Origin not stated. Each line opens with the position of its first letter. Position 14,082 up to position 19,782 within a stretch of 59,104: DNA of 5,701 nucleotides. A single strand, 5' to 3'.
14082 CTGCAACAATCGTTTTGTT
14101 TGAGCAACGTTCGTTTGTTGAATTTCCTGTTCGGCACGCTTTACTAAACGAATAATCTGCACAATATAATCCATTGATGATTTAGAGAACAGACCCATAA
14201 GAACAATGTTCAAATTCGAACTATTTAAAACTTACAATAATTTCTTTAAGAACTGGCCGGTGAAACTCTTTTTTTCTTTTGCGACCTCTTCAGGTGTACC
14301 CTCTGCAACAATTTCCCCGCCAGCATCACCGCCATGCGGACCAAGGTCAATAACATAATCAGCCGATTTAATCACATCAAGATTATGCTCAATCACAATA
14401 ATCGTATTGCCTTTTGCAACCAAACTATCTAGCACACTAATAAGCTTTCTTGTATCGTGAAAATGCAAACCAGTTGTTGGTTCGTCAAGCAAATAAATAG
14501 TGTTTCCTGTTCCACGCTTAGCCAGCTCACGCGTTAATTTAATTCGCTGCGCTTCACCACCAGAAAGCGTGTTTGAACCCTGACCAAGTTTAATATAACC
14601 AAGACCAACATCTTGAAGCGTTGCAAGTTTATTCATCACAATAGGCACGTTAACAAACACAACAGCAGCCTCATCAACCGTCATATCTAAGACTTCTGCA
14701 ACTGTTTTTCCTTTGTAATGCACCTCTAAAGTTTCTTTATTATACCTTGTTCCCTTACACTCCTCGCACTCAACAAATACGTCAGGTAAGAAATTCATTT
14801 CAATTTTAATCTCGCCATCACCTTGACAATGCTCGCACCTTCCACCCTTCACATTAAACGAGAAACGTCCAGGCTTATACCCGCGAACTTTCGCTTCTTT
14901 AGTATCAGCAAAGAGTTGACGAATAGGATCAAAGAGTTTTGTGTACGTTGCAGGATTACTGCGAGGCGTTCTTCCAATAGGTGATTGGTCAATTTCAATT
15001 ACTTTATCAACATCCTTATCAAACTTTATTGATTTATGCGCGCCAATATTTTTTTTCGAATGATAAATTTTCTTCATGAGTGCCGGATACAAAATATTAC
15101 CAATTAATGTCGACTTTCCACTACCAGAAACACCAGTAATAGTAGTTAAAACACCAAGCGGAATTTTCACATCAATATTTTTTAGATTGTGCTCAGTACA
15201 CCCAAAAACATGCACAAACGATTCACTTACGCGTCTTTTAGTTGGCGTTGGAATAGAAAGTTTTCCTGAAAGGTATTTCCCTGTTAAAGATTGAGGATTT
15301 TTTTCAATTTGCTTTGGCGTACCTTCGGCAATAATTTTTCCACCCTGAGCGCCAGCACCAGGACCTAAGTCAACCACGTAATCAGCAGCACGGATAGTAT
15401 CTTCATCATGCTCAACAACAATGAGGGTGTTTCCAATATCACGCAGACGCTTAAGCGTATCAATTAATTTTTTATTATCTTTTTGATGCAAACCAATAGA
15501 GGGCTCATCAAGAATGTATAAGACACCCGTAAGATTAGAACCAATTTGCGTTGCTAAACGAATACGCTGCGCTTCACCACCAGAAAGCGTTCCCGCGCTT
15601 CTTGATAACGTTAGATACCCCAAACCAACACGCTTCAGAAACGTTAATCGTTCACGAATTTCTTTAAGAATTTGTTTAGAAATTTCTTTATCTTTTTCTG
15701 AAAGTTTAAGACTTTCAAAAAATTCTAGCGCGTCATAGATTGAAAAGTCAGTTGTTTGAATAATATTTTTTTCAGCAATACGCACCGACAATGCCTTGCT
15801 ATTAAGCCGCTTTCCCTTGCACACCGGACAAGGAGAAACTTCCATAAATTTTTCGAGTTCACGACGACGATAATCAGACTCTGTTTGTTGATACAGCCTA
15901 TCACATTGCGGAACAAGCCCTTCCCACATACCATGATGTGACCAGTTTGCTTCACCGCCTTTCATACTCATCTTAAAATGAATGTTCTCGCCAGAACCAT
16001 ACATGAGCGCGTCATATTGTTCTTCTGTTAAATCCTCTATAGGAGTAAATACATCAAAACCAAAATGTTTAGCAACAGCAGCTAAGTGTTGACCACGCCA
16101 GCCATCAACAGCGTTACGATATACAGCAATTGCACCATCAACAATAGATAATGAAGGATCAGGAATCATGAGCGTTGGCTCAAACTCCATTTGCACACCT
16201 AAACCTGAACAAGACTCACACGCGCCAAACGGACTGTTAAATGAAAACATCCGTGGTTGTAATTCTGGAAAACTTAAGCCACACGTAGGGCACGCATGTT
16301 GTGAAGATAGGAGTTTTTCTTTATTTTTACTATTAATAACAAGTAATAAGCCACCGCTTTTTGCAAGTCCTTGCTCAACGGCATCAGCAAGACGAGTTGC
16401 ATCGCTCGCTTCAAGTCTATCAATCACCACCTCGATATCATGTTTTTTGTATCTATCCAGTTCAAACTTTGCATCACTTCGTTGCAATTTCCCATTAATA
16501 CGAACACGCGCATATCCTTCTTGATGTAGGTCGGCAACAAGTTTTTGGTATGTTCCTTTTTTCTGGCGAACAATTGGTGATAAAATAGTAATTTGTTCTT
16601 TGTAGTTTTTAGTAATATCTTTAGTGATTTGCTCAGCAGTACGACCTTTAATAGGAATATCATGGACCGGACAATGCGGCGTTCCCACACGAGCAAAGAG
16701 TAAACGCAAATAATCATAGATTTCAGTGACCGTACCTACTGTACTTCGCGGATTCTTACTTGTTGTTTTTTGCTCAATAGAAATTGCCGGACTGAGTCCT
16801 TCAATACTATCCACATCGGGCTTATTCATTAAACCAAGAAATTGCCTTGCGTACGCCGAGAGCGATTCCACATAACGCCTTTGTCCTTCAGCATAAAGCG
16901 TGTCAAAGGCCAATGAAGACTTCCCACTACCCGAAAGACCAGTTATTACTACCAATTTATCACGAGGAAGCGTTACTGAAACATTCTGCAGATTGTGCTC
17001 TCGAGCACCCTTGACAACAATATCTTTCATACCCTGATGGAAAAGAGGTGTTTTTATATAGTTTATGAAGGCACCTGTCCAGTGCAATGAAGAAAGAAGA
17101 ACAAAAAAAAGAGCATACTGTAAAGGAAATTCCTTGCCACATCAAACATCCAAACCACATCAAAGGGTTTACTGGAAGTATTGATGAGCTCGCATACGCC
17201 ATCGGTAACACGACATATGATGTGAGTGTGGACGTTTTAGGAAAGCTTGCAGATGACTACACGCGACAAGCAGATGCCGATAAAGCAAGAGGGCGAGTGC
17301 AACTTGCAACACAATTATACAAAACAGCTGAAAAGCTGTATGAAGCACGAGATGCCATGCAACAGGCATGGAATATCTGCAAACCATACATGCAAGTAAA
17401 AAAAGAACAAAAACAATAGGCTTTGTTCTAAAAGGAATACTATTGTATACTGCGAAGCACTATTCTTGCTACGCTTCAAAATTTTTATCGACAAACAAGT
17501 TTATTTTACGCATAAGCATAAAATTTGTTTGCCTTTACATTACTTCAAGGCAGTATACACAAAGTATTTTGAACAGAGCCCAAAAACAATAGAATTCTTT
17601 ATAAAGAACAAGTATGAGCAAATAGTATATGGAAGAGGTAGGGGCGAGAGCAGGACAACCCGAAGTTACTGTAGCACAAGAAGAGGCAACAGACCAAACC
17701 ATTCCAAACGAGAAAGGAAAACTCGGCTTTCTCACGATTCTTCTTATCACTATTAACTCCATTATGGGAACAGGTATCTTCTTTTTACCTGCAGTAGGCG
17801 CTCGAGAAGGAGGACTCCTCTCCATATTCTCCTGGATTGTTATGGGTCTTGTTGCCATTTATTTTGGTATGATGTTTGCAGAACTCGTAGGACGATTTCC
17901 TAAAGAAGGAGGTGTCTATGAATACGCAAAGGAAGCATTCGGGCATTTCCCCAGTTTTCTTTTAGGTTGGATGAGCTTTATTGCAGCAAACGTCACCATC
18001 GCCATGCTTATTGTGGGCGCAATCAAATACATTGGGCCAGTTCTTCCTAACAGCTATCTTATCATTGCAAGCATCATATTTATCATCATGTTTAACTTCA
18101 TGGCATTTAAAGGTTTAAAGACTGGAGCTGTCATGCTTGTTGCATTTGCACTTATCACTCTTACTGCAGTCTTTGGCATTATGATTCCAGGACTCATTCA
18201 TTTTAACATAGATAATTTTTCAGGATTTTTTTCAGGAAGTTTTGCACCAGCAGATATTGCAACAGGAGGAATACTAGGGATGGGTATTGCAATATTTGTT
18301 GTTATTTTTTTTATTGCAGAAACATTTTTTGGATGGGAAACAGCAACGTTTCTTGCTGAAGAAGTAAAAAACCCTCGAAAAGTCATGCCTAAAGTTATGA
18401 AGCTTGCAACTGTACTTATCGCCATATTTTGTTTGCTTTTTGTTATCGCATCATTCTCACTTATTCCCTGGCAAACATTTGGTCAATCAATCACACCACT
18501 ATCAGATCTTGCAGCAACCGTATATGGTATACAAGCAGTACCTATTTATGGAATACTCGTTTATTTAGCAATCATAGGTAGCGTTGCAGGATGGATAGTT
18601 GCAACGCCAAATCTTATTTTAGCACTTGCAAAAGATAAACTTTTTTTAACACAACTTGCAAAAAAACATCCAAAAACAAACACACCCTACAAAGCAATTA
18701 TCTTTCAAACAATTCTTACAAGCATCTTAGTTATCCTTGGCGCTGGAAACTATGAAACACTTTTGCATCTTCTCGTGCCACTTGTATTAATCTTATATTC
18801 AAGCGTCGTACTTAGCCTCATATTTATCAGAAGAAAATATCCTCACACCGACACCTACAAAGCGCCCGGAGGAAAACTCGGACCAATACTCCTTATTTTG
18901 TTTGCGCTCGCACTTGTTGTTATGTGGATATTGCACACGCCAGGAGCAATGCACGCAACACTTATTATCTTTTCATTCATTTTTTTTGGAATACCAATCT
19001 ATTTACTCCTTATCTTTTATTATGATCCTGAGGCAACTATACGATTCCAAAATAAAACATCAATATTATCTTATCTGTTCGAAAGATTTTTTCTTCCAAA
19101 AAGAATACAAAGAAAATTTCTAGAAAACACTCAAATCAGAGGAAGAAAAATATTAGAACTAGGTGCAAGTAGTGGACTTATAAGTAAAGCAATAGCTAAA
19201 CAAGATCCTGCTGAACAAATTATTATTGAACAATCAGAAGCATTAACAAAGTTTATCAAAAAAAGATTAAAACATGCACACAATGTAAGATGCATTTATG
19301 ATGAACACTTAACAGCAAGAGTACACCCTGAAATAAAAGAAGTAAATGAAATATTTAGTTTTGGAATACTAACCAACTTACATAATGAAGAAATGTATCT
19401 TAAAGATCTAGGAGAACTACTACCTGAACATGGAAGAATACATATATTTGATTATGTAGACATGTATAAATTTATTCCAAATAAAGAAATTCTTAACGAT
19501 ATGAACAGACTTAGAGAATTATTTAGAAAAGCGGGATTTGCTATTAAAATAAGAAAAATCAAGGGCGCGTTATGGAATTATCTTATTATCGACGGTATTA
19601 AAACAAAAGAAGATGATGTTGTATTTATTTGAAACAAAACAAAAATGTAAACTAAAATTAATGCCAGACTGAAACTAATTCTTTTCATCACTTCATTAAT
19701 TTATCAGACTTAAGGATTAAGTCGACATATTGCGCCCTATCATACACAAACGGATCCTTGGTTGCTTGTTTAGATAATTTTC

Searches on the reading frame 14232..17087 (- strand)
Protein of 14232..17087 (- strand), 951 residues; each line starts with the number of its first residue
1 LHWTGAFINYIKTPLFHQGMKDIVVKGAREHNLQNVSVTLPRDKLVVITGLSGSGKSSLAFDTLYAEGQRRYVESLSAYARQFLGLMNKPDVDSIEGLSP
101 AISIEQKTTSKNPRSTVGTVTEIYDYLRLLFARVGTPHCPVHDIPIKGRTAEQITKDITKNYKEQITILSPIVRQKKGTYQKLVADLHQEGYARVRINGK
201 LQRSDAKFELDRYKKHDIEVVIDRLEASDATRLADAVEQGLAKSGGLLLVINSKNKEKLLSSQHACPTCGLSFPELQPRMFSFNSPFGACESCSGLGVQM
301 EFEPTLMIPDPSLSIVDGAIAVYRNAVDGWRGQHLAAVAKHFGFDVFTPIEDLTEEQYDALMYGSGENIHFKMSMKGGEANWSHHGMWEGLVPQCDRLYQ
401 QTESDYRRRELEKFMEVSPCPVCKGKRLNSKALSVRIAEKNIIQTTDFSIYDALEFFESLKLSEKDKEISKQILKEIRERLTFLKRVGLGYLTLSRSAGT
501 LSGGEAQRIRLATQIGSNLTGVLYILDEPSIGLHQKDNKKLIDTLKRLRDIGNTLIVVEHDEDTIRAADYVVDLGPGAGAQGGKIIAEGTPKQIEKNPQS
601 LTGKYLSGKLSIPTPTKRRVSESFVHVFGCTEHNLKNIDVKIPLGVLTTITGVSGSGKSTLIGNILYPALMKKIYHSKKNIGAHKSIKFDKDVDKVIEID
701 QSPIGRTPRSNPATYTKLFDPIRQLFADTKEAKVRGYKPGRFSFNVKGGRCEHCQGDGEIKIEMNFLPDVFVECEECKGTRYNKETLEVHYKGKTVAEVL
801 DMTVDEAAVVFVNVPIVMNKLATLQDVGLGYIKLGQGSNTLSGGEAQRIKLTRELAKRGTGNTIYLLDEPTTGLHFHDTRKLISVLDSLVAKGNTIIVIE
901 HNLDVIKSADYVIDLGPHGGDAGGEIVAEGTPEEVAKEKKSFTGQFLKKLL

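Call 82: search_protein_families(library=pfam, proteins=[window:14232-17087:-], max_evalue=0.00001)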
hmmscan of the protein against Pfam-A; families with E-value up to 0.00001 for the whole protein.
window:14232-17087:- (951 aa): 9 families
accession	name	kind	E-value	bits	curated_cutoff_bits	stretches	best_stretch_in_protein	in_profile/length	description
PF17760.6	UvrA_inter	-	5.4e-29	100.7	23.3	1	150-252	2-107/109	UvrA interaction domain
PF17755.6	UvrA_DNA-bind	-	1.7e-28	99.6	23.2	1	304-413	2-110/110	UvrA DNA-binding domain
PF00005.33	ABC_tran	-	2.4e-22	80.4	25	0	821-872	89-137/137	ABC transporter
PF02463.25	SMC_N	-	2.5e-11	43.9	40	0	212-572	103-209/220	RecF/RecN/SMC N terminal domain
PF13555.12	AAA_29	-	2.1e-08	34.2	27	0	642-665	19-45/61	P-loop containing region of AAA domain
PF20703.3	nSTAND1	-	3.4e-07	30.7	27.1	0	29-102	19-88/379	Novel STAND NTPase 1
PF13191.12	AAA_16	-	1.6e-06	29.2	32.6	0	42-83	23-63/167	AAA ATPase domain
PF03193.22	RsgA_GTPase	-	5.8e-06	26.7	30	0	17-60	81-123/174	RsgA GTPase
PF20720.3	nSTAND3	-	9.9e-06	25.8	27.2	0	34-65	8-39/155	Novel STAND NTPase 3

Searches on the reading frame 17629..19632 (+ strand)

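Call 82: search_protein_families(library=pfam, proteins=[window:17629-19632:+], max_evalue=0.00001)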
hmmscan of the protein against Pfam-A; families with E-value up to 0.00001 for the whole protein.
window:17629-19632:+ (667 aa): 2 families
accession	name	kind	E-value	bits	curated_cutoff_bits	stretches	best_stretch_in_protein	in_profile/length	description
PF13520.12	AA_permease_2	-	9.4e-41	140.5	27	1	32-454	1-425/427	Amino acid permease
PF00324.27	AA_permease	-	9.1e-37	127.3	24.6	1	37-471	2-461/470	Amino acid permease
